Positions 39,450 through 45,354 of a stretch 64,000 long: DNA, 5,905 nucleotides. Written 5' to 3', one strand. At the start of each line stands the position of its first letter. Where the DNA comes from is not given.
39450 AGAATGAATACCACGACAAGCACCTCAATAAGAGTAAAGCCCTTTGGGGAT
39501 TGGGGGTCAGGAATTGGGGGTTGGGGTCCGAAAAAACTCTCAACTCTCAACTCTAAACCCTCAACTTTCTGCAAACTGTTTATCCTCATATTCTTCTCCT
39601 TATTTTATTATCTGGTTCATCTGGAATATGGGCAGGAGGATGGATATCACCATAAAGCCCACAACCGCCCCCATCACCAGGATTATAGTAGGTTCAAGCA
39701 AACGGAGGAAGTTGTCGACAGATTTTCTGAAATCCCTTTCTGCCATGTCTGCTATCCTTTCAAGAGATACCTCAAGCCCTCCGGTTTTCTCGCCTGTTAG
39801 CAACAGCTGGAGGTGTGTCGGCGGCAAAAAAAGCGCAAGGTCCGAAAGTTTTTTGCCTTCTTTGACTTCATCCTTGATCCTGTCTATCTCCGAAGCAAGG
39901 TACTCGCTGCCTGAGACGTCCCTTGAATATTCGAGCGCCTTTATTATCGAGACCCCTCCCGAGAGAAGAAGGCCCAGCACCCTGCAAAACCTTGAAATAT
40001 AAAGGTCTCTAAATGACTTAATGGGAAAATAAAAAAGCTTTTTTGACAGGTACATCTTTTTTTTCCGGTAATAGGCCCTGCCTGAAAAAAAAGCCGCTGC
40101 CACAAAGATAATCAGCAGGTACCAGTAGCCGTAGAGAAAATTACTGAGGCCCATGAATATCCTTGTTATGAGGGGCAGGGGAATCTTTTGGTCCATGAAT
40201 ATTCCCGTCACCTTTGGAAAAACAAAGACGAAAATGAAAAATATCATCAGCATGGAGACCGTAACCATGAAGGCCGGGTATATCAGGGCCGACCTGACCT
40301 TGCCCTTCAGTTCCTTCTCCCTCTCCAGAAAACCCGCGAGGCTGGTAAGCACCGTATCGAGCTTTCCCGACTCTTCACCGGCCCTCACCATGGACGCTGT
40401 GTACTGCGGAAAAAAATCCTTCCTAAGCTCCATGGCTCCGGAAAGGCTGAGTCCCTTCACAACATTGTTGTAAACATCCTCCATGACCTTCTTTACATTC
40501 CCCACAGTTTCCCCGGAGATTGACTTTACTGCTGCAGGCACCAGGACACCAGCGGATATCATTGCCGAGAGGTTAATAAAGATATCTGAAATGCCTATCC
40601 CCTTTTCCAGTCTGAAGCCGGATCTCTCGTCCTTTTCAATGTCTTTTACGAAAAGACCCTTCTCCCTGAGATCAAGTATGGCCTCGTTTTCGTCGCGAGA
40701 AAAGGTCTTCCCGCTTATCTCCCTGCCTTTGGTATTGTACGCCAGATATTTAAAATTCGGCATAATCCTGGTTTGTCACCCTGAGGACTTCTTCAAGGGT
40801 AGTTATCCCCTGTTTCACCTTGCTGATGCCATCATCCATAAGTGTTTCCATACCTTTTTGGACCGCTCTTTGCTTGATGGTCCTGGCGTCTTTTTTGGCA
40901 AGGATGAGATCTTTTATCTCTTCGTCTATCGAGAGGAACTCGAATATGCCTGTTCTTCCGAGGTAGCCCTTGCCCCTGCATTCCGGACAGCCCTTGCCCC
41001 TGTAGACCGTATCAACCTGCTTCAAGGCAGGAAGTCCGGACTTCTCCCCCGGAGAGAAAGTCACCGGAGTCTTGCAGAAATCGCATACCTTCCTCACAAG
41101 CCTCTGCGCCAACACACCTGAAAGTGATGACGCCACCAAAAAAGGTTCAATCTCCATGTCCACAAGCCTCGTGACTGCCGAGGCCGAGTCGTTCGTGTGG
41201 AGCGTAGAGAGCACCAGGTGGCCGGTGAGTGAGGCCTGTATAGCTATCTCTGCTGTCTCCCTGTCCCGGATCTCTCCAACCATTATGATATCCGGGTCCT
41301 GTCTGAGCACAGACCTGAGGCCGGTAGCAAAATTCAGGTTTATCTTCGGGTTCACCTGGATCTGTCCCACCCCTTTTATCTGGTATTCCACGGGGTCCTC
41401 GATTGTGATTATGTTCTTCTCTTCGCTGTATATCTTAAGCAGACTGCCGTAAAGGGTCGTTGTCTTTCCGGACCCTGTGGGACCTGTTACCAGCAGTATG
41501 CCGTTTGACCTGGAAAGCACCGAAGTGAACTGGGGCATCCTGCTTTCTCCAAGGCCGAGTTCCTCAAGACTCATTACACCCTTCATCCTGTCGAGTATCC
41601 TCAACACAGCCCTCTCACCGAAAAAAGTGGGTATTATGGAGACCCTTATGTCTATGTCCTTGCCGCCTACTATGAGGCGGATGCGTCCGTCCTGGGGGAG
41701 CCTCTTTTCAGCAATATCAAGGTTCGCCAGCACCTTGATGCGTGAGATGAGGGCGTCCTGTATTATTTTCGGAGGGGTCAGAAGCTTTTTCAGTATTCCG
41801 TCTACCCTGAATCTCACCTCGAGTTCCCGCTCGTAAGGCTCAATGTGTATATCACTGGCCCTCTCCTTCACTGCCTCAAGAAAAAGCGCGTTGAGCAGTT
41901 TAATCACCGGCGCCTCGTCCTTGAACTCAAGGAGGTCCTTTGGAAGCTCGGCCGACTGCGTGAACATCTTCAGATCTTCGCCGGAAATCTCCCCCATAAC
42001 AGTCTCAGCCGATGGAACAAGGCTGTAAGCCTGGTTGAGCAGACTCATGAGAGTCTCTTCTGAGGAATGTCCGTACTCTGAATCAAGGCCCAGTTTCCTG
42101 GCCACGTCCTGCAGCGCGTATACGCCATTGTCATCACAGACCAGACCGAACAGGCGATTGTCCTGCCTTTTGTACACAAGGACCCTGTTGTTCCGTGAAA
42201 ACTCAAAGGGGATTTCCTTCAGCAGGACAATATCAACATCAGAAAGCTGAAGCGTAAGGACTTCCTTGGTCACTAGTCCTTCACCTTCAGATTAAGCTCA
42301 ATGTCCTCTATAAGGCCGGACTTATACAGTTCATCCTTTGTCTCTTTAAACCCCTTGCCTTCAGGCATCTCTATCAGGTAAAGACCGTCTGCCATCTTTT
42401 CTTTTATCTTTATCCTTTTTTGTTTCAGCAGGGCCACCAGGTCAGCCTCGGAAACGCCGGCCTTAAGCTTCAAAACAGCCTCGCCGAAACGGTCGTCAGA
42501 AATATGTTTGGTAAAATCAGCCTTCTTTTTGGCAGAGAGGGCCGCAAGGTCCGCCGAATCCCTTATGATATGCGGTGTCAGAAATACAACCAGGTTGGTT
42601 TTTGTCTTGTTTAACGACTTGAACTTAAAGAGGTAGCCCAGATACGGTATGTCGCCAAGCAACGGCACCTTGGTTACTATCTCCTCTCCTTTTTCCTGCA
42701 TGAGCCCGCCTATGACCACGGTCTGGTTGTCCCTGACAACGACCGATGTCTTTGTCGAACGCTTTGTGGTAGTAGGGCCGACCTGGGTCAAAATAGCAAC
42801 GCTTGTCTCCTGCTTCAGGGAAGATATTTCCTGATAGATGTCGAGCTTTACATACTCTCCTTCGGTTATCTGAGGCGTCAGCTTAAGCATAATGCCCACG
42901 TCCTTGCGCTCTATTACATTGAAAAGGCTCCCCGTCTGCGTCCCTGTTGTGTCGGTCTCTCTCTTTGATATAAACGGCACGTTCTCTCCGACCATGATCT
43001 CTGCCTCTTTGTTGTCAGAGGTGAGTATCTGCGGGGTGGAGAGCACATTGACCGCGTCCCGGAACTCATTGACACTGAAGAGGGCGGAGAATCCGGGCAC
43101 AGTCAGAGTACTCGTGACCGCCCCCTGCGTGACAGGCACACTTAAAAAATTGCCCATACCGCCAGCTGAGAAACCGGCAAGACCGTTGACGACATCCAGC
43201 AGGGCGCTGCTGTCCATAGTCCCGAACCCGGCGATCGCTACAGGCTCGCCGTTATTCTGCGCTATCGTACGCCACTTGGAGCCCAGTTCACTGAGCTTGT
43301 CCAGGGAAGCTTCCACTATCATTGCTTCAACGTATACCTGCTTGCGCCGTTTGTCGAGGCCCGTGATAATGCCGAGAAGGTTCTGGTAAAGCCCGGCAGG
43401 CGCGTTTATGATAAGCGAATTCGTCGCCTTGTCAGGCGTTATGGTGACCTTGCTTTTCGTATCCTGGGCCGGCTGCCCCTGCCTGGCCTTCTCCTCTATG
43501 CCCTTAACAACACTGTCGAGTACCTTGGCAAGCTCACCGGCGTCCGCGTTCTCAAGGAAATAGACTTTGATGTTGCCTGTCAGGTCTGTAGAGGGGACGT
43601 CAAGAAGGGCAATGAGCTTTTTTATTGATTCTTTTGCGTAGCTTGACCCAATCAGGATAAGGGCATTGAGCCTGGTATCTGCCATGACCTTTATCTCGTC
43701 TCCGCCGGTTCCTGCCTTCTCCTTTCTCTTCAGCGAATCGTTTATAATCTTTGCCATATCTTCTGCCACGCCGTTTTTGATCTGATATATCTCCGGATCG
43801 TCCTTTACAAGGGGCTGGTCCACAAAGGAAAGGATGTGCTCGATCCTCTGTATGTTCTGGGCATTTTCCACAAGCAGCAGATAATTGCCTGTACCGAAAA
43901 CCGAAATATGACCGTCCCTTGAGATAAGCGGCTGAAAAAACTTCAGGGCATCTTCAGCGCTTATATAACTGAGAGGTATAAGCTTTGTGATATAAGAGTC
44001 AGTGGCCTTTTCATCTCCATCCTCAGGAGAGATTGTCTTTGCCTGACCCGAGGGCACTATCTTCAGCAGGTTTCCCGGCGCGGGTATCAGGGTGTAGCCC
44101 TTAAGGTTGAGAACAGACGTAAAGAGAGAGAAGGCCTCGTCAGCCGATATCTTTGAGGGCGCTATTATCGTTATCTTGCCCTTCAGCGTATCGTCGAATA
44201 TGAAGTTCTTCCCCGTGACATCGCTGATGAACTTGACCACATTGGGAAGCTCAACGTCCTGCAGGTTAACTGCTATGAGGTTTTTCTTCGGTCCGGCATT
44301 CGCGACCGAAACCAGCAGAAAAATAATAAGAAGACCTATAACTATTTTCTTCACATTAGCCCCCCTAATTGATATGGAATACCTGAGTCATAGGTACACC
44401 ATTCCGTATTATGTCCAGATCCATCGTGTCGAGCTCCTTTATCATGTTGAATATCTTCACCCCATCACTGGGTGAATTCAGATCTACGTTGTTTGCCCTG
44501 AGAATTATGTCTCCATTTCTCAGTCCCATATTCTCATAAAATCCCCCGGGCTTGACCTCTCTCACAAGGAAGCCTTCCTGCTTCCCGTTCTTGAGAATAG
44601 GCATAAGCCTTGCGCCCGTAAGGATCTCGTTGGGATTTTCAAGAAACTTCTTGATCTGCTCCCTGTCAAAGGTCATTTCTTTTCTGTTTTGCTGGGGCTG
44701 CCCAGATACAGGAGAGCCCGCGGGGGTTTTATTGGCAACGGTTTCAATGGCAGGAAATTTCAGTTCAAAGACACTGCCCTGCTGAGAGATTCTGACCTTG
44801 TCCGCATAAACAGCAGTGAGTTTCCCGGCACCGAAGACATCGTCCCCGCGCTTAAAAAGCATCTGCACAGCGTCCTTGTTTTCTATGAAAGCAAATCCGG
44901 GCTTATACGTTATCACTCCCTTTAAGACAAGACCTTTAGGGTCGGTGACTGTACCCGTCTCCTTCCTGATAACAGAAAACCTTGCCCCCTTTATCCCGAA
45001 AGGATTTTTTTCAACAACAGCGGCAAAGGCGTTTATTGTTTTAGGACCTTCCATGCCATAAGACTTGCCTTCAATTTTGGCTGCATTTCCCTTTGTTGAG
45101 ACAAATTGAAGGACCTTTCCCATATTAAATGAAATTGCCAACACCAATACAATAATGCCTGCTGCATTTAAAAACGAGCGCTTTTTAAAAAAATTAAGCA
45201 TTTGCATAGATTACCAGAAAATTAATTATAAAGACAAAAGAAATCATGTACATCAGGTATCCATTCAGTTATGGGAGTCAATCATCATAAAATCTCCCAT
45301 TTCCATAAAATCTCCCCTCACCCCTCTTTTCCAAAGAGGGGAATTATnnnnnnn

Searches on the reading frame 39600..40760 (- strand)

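Call 36: search_protein_families(library=ncbifam, proteins=[window:39600-40760:-], max_evalue=1e-8)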
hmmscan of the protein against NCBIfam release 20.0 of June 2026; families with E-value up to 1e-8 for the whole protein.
window:39600-40760:- (386 aa): 6 families
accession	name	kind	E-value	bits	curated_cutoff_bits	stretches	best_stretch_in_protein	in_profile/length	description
TIGR02120.1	GspF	equivalog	1.2e-89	301.3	424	1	3-385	1-401/401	type II secretion system inner membrane protein GspF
NF052607.1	T4PiliAsmPilCThrm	equivalog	8.8e-62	209.5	700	1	1-381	2-400/406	type IV pilus assembly protein PilC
NF007861.0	PRK10573.1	equivalog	2.1e-56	191.7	401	1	3-385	7-398/401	protein transport protein HofC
NF047826.1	T3SSXpsF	equivalog_domain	1.2e-52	179.1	650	1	1-385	2-404/405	type II secretion system protein XpsF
NF052606.1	T4PiliAsmPilCMyx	equivalog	1.5e-49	169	700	1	2-386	21-419/419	type IV pilus assembly protein PilC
NF041012.2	T4P_ComGB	equivalog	3.1e-32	112.2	240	1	60-381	6-330/332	competence type IV pilus assembly protein ComGB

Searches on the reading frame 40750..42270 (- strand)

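Call 36: search_protein_families(library=ncbifam, proteins=[window:40750-42270:-], max_evalue=1e-8)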
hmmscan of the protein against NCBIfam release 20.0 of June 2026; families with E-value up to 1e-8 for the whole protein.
window:40750-42270:- (506 aa): 15 families
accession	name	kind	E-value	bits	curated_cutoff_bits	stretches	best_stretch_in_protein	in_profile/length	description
TIGR02533.1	type_II_gspE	equivalog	8e-208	691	630.25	1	18-499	2-486/486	type II secretion system ATPase GspE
TIGR02538.1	type_IV_pilB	equivalog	3.2e-165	551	675.65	1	4-500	58-563/564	type IV-A pilus assembly ATPase PilB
NF053534.1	T4PilAsmATPsTfpB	equivalog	1.4e-140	469.5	850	1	116-499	195-582/584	type IV pilus assembly ATPase TfpB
NF007755.0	PRK10436.1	equivalog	2.5e-138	461.6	617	1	104-501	67-461/465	type II secretion system protein GspE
NF041000.1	ATPase_ComGA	equivalog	5.5e-78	261.6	300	1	129-393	3-266/267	competence type IV pilus ATPase ComGA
TIGR01420.1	pilT_fam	subfamily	2.3e-54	184.9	319.1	1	126-401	2-277/343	PilT/PilU family type 4a pilus ATPase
TIGR02525.1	plasmid_TraJ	equivalog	1e-27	97.1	368.3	1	248-372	142-272/372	plasmid transfer ATPase TraJ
TIGR02524.1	dot_icm_DotB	equivalog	1.5e-23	83.6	463.3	1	252-371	130-258/358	Dot/Icm type IV secretion system ATPase DotB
NF058587.1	archaellum_moto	equivalog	2.2e-17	63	550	1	256-375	275-399/527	archaellum flagellar ATPase motor FlaI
TIGR02782.1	TrbB_P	equivalog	4.8e-17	62.2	304.55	1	250-371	132-254/303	P-type conjugative transfer ATPase TrbB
TIGR02788.1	VirB11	equivalog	4.3e-16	58.8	249.95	1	255-396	143-288/308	P-type DNA transfer ATPase VirB11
NF010469.0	PRK13894.1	subfamily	4.8e-14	52.4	508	1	258-370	151-265/320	conjugal transfer ATPase TrbB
TIGR03819.1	heli_sec_ATPase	hypoth_equivalog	9.2e-14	51.4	373.15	1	232-372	154-300/340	TadA family conjugal transfer-associated ATPase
NF010407.0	PRK13833.1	subfamily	1.4e-12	47.7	499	1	253-373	143-263/323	conjugal transfer protein TrbB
NF053672.1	bindosome_BasE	exception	1.5e-10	40.4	1000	1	251-371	265-390/512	bindosome assembly system ATPase subunit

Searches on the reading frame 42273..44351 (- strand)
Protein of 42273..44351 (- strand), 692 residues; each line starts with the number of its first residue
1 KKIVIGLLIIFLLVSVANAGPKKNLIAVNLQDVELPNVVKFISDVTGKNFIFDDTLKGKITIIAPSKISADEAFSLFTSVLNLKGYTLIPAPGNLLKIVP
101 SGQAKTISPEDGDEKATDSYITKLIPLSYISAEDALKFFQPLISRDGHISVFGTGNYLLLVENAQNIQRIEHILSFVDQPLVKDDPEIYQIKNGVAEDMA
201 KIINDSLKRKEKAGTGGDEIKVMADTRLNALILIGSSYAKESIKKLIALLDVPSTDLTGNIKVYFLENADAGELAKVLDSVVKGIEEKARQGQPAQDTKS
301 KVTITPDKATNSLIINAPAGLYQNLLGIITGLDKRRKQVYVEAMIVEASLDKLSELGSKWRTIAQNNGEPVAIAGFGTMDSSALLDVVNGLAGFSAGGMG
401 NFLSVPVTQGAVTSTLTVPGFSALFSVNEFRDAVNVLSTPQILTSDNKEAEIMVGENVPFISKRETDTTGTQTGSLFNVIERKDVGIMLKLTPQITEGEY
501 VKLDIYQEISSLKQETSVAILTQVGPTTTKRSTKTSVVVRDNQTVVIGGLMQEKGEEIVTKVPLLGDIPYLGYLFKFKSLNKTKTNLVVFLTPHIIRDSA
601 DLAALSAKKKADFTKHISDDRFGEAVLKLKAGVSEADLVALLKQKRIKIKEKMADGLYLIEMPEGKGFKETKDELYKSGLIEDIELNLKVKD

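Call 59: search_protein_families(library=ncbifam, proteins=[window:42273-44351:-], max_evalue=1e-10)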
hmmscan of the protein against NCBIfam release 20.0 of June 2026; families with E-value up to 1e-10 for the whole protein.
window:42273-44351:- (692 aa): 8 families
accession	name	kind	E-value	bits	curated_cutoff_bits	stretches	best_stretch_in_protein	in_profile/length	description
TIGR02517.1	type_II_gspD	equivalog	6.7e-160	533.5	351.35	1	28-606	1-600/600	type II secretion system secretin GspD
TIGR02515.1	IV_pilus_PilQ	subfamily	2.5e-65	221.2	284.35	1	267-596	105-427/428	type IV pilus secretin PilQ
TIGR02516.1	type_III_yscC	equivalog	3.2e-40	138.1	238.45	1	280-598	177-463/463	type III secretion system outer membrane ring subunit SctC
TIGR02519.1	pilus_MshL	equivalog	9.4e-39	133.1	250.2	1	307-596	4-290/290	pilus (MSHA type) biogenesis protein MshL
NF010083.0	PRK13568.1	equivalog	1.5e-33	116.2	554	1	429-597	260-418/419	DNA uptake porin HofQ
NF007851.2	PRK10560.1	exception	1.7e-25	89.7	598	1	299-596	141-409/412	DNA uptake porin HofQ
NF042912.1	Amuc_1098_fam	equivalog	3e-23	81.8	750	1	519-596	716-796/805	Amuc_1098 family type IV pilus outer membrane protein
NF011873.0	PRK15346.1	equivalog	1.9e-17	63.1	524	1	434-585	342-482/499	EscC/YscC/HrcC family type III secretion system outer membrane ring protein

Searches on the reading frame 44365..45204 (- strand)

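Call 59: search_protein_families(library=ncbifam, proteins=[window:44365-45204:-], max_evalue=1e-10)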
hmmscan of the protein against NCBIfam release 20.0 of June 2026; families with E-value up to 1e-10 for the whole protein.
window:44365-45204:- (279 aa): 3 families
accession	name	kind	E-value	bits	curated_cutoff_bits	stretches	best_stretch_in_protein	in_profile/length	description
NF041515.1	GspC_delta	equivalog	8.2e-29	101.3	150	1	103-278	117-310/311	type II secretion system protein GspC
TIGR01713.1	typeII_sec_gspC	equivalog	5.4e-26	91.7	101.6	1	18-271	5-252/259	type II secretion system protein GspC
NF041616.1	T2SS_C_SYNERG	exception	5e-14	52.3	200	1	44-273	46-290/296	type II secretion system protein GspC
